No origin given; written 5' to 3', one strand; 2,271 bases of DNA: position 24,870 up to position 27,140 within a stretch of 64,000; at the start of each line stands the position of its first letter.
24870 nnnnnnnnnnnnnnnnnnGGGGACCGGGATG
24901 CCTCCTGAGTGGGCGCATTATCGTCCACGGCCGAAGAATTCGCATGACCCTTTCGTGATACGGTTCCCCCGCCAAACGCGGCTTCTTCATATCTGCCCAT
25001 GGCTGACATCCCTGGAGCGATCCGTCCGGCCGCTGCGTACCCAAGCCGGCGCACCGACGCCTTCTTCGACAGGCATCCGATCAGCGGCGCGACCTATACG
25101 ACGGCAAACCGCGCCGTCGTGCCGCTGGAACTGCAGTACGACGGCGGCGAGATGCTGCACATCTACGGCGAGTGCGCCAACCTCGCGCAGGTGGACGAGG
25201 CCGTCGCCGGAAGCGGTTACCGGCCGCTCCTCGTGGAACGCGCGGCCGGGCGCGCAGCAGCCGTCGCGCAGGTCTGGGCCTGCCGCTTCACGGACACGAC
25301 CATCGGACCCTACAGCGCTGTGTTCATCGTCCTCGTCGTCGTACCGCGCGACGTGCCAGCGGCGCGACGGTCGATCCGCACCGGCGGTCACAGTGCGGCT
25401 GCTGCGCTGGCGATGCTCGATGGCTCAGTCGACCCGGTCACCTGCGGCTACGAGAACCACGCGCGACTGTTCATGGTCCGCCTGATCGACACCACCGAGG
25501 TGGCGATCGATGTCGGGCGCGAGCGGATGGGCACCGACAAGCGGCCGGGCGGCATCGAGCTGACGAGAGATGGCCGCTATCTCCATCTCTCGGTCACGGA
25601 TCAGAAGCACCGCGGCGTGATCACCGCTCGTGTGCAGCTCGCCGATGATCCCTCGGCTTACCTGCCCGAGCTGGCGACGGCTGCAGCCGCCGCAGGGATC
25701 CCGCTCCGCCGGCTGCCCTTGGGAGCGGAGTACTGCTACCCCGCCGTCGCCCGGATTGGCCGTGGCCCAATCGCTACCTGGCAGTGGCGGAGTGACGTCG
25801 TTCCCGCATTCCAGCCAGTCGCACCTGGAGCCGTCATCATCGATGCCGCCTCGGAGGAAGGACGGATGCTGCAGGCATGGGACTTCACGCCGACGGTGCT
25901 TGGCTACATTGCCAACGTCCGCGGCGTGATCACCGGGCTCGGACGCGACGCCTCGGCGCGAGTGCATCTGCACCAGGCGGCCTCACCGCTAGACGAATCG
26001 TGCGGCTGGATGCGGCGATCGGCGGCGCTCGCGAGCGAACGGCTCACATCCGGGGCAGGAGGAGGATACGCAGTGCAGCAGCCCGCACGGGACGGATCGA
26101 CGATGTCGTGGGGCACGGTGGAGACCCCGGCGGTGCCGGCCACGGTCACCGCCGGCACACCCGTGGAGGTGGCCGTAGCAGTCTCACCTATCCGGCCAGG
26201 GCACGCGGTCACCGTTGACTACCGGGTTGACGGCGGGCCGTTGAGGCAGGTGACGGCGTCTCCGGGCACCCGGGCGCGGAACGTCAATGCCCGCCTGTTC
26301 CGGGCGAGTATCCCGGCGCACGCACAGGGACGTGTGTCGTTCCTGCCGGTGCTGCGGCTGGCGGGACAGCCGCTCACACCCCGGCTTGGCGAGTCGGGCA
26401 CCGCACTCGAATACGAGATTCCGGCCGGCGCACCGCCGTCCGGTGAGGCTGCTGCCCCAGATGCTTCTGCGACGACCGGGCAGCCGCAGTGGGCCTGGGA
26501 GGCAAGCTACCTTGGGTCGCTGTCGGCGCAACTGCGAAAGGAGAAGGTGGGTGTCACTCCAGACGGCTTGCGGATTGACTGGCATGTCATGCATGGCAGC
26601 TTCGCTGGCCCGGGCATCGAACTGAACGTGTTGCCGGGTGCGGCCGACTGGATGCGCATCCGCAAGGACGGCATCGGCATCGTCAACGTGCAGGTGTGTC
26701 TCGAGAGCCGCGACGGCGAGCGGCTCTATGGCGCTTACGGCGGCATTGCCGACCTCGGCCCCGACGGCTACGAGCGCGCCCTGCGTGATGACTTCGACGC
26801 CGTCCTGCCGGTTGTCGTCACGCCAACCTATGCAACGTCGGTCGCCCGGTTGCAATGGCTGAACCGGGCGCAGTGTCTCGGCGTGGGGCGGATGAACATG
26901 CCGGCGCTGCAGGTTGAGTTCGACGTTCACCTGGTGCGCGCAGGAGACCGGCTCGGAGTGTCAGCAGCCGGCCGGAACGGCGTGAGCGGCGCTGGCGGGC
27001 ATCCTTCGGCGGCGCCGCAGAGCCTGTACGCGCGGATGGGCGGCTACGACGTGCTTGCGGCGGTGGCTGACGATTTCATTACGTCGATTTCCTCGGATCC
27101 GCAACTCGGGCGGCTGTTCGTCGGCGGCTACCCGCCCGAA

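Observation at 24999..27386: Unusual tri-domain fusion: beta-rich N-domain + DUF3237-like + truncated hemoglobin, convergent on the encapsulin operon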

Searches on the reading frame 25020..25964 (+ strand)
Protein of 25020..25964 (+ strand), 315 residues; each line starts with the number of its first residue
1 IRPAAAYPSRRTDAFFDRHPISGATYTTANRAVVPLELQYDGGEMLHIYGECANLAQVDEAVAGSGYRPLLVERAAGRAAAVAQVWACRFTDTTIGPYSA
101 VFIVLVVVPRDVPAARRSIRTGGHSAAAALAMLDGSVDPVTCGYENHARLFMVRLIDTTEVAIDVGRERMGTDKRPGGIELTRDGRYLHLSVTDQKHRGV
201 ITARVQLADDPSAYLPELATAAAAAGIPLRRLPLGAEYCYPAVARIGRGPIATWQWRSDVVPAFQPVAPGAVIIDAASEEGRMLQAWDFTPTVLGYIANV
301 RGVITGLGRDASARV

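Call 41: search_solved_structures(query=A2, max_evalue=10, show_alignments=4)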
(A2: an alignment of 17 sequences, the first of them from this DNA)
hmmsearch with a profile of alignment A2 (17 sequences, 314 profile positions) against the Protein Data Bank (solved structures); distinct sequences matched with E-value up to 10: 1.
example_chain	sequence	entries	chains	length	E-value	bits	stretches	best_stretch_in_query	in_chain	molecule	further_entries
2k0d_X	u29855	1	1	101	0.052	16.2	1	182-248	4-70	Colicin-E7 immunity protein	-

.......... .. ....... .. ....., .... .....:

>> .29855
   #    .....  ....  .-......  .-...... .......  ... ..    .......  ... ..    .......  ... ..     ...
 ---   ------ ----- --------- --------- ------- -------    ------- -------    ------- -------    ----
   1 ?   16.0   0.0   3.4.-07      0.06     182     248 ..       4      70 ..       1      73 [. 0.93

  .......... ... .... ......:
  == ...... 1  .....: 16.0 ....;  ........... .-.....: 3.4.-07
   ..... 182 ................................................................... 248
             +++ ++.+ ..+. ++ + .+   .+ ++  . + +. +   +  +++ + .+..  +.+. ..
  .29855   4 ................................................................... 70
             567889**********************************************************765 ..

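Call 48: find_related_loci(query=A2, collection=genome_contigs, flank=10000)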
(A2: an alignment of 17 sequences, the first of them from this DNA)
Query A2 (315 aa) in genome_contigs; peptide patterns used: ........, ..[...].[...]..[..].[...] (x = any residue, [..] = any of these).
76 stretches matched a pattern; 22 encode a relative of the query (tblastn E <= 1e-3); 22 distinct loci.
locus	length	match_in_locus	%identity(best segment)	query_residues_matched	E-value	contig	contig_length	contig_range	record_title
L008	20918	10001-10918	60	9-314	2e-122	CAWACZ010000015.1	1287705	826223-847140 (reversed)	MAG: uncultured Acidobacteriota bacterium isolate MFD00962.bin.1.10 genome assembly, contig: contig_8290, whole genome s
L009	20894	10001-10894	57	10-307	5e-116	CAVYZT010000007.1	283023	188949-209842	MAG: uncultured Acidobacteriota bacterium isolate MFD02242.bin.1.229 genome assembly, contig: contig_26886, whole genome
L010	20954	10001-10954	54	3-313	2e-112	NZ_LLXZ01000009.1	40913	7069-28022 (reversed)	Bradyrhizobium jicamae strain PAC68 contig_109, whole genome shotgun sequence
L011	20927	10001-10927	57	9-313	6e-111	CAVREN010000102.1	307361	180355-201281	MAG: uncultured Alphaproteobacteria bacterium isolate MFD10071.bin.2.78 genome assembly, contig: contig_5780, whole geno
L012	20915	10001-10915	55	3-307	2e-110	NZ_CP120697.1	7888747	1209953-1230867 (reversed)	Bradyrhizobium sp. STM 3557 chromosome, complete genome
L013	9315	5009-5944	54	9-315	1e-108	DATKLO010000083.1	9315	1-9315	MAG TPA_asm: Steroidobacteraceae bacterium isolate SMAG_U14687 k141_1960809, whole genome shotgun sequence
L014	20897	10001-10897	54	9-307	2e-107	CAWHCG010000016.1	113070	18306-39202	MAG: uncultured beta proteobacterium isolate MFD00962.bin.2.12 genome assembly, contig: contig_148656, whole genome shot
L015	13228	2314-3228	51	9-313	2e-106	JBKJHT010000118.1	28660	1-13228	MAG: Burkholderiales bacterium isolate ant_bin.123 S1Ck117_5219411_flag_1_multi_29.4217_len_28660, whole genome shotgun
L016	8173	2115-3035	51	9-315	6e-106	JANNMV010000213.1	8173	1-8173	MAG: Pseudomonadota bacterium isolate SOY_35_metabat.243 SOY_35_k141_579249, whole genome shotgun sequence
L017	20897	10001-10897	54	9-307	2e-105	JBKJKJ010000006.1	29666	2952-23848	MAG: Burkholderiales bacterium isolate ant_bin.237 S1Ck117_5402933_flag_1_multi_10.0000_len_29666, whole genome shotgun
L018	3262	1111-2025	52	9-313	6e-107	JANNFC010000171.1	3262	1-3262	MAG: Betaproteobacteria bacterium isolate OTE_75_metabat_334 OTE_75_k141_2672817, whole genome shotgun sequence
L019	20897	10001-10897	52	9-307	7e-104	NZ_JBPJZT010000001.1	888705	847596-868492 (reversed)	Variovorax sp. GT1P44 NODE_1_length_888705_cov_44.171268, whole genome shotgun sequence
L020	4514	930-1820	57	11-307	4e-104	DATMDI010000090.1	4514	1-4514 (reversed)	MAG TPA_asm: Vicinamibacterales bacterium isolate SMAG_U13404 k141_896589, whole genome shotgun sequence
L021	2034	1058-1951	54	9-307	5e-107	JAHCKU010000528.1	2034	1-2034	MAG: Burkholderiales bacterium isolate TGS_PRO36 PRO36_528, whole genome shotgun sequence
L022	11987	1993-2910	54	9-314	1e-99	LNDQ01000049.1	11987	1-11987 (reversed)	MAG: Betaproteobacteria bacterium Ga0077523 Ga0077523_1040.1, whole genome shotgun sequence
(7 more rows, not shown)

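Call 50: predict_structure(alignment_id=A2)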
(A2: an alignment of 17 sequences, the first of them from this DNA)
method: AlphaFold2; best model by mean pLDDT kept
length: 315 residues; sequences in the alignment: 17
mean_pLDDT: 89.3   pTM: 0.88
mean pLDDT of the five models: 89.3, 89.0, 88.0, 87.5, 86.3
residues with pLDDT >= 90: 222; 70-90: 74; 50-70: 5; < 50: 14
segments of 3 or more residues with pLDDT < 50: 1-9, 311-315
pLDDT, mean of each block of 10 residues (from residue 1): 39 82 88 89 94 97 96 86 96 93 97 90 84 90 92 96 92 95 94 98 94 89 89 88 92 93 93 97 98 93 81 37
secondary structure, 60 per line:
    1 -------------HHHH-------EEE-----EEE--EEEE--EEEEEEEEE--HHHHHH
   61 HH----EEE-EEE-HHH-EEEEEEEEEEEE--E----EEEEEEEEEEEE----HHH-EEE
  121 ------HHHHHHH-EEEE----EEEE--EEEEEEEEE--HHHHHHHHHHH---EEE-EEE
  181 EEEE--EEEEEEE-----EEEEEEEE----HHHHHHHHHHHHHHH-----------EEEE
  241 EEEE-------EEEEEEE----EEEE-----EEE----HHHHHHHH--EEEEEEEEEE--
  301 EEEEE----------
elements in order: H14-17 E25-27 E33-35 E38-41 E44-52 H55-62 E67-69 E71-73 E79-90 E98-109 E118-120 H127-133 E135-138 E143-146 E149-157 H160-170 E174-176 E178-184 E187-193 E199-206 H211-225 E237-244 E252-258 E263-266 E272-274 H279-286 E289-298 E301-305

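Call 65: search_protein_representatives(alignment_id=A2)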
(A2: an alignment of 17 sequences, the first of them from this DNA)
Query: 17 sequences, 314 profile positions. Proteins with E-value up to 0.001 (for the whole library): 134; up to 1e-10: 73; up to 1e-30: 35. The best 134 are listed.
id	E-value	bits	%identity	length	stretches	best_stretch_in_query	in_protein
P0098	6.0e-161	551.5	-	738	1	1-310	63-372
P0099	5.1e-146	502.4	-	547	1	5-310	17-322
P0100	2.2e-133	460.9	-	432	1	3-309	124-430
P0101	3.3e-132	457.1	-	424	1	3-310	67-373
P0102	6.0e-130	449.6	-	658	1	3-307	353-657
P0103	7.9e-122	423.0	-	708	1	3-310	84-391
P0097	4.1e-115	400.9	-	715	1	3-309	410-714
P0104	4.6e-115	400.8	-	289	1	46-310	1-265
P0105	9.2e-114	396.5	-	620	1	3-307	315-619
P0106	1.1e-101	356.8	-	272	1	33-259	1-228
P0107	4.8e-94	331.7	-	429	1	1-235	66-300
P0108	2.6e-76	273.5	-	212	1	101-307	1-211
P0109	2.8e-74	266.7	-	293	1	54-283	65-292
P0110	6.5e-71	255.7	-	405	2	101-196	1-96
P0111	1.0e-66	242.0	-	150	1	1-139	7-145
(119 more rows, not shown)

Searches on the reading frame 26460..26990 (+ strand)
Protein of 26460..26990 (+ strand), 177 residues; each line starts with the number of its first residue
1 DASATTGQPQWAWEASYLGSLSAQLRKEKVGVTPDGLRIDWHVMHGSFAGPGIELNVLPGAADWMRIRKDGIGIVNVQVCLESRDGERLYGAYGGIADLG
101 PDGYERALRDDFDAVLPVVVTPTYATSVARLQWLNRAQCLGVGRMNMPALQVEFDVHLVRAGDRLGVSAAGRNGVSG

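Call 34: search_solved_structures(query=window:26460-26990:+, max_evalue=1, show_alignments=3)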
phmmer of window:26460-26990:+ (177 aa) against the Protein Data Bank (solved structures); distinct sequences matched with E-value up to 1: 3.
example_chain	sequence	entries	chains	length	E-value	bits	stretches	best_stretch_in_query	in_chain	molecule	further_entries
4pux_A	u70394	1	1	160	1e-05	28.8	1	30-143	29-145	Uncharacterized protein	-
3c5o_A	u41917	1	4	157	8.8e-05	25.7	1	15-159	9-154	UPF0311 protein RPA1785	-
3g7g_A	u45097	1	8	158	0.024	17.7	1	43-134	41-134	UPF0311 protein CA_C3321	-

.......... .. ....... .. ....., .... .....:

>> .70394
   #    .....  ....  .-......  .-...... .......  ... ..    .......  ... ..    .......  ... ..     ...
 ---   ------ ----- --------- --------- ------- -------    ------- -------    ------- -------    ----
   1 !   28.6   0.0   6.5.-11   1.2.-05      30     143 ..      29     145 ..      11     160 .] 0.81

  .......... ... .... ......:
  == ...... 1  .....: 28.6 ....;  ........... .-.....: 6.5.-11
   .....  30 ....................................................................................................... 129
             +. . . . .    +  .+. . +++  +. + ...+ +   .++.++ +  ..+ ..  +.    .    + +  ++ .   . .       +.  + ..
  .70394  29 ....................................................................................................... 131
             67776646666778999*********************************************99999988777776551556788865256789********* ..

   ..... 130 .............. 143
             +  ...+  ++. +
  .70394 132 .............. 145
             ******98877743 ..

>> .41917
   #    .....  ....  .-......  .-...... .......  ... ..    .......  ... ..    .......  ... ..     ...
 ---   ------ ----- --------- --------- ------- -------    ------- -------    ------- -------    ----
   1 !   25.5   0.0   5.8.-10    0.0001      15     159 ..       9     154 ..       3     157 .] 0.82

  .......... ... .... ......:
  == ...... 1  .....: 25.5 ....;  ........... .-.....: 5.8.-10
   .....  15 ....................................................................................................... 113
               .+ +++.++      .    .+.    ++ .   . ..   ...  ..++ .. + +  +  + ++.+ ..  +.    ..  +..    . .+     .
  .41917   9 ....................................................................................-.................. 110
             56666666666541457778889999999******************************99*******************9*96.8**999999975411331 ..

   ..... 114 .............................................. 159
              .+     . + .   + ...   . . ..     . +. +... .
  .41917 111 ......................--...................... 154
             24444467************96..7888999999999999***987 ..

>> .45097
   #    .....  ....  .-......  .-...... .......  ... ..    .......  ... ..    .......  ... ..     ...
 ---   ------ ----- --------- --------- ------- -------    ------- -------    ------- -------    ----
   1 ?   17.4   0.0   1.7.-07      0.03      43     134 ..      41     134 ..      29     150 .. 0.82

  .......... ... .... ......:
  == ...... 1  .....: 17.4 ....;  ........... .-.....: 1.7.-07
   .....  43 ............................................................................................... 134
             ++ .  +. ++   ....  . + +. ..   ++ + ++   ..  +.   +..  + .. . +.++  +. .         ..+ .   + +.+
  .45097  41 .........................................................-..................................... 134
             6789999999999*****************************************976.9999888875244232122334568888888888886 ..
